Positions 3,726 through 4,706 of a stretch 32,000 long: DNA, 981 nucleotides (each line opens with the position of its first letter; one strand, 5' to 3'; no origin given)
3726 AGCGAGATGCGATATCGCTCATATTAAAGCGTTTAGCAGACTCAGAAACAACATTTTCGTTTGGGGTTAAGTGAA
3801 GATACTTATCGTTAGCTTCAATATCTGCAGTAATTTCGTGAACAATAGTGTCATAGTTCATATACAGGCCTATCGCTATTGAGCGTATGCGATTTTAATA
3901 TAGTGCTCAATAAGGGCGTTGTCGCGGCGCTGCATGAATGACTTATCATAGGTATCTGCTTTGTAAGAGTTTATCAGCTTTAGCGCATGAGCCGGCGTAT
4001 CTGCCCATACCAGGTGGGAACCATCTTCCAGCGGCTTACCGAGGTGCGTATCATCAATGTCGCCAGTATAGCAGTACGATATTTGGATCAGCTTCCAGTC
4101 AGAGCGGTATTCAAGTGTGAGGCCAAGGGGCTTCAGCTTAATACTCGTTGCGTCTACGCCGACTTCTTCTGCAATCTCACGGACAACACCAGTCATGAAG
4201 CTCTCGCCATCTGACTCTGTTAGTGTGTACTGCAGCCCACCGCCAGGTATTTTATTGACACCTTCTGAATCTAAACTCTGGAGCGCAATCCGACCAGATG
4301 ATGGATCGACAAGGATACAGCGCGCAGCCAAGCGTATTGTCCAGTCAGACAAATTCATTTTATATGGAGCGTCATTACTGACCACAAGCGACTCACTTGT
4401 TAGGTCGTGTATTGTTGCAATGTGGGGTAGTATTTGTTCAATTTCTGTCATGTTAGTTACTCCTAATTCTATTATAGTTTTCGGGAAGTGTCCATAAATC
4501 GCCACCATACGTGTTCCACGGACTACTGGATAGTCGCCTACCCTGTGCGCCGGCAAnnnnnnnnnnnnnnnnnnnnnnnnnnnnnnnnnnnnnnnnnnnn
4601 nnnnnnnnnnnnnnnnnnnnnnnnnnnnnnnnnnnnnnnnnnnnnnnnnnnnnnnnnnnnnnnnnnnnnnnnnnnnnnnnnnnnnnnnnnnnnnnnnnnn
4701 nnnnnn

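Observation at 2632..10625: Compact 8-gene biosynthetic-looking island with an unusual enzyme mix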

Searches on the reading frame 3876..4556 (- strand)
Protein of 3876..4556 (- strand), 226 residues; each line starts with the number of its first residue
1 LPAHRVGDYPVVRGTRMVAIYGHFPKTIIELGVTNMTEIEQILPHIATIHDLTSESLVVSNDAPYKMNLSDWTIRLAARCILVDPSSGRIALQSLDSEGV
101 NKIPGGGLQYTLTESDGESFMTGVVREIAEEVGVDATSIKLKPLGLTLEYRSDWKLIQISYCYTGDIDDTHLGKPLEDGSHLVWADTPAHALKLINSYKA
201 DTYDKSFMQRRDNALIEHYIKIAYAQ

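Call 4: search_protein_families(library=pfam, proteins=[window:3876-4556:-], max_evalue=0.01)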
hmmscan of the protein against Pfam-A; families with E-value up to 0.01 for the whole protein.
window:3876-4556:- (226 aa): 1 family
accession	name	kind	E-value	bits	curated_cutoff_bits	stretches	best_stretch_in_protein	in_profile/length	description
PF00293.34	NUDIX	-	1.4e-05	25.6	21.1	1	75-184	3-110/134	NUDIX domain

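Call 5: search_protein_families(library=ncbifam, proteins=[window:3876-4556:-], max_evalue=0.01)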
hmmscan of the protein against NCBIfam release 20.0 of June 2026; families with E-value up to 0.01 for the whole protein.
window:3876-4556:- (226 aa): 0 families

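Call 23: search_protein_families(library=padloc, proteins=[window:3876-4451:-], max_evalue=0.1)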
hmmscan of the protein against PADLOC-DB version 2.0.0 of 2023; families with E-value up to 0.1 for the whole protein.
window:3876-4451:- (191 aa): 0 families

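Call 24: search_protein_families(library=phrogs, proteins=[window:3876-4451:-], max_evalue=0.1)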
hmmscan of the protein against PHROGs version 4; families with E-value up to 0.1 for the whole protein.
window:3876-4451:- (191 aa): 3 families
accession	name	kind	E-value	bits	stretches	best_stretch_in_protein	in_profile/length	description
phrog_1198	-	other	6.2e-06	27.1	1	35-135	33-128/253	MutT/NUDIX hydrolase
phrog_19657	-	other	0.034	15.1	1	43-114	40-104/176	nudix hydrolase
phrog_34024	-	unknown function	0.041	14.9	1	48-72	12-36/62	-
